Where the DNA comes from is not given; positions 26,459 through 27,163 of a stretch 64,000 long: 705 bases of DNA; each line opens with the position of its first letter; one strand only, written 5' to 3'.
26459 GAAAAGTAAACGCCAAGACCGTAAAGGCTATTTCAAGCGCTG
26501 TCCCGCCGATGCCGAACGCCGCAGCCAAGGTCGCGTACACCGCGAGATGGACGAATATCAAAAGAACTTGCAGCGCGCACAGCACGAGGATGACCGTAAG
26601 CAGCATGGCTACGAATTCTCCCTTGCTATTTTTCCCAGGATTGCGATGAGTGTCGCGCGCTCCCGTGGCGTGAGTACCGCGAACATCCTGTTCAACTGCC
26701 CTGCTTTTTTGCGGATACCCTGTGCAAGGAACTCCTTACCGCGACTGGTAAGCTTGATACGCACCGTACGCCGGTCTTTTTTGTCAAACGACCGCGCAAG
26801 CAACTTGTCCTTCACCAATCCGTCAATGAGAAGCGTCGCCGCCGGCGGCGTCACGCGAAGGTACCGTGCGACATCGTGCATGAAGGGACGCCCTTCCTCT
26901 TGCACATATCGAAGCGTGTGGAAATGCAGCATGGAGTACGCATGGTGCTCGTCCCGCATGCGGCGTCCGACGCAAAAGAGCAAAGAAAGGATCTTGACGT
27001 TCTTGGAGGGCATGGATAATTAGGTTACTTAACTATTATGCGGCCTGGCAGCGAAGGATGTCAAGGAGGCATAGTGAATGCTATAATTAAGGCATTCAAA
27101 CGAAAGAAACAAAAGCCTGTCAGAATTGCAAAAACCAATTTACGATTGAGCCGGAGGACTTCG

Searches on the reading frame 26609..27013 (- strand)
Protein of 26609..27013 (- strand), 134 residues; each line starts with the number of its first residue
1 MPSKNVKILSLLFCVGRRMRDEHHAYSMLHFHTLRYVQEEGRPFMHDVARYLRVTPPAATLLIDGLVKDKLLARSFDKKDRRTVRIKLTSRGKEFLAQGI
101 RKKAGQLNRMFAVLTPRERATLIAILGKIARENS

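Call 5: search_protein_families(library=pfam, proteins=[window:26609-27013:-], max_evalue=0.01)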
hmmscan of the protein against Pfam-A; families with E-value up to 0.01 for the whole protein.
window:26609-27013:- (134 aa): 4 families
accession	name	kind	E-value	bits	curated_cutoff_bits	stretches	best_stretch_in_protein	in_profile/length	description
PF12802.13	MarR_2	-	1.9e-07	31.6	27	1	29-82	6-60/61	MarR family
PF01047.28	MarR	-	2.7e-07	30.8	24.6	1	27-84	2-59/59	MarR family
PF22381.2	Staph_reg_Sar_Rot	-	0.0015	19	27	1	27-95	13-81/85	Transcriptional regulator SarA/Rot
PF13463.12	HTH_27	-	0.0025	18.5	22.2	0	45-92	21-68/68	Winged helix DNA-binding domain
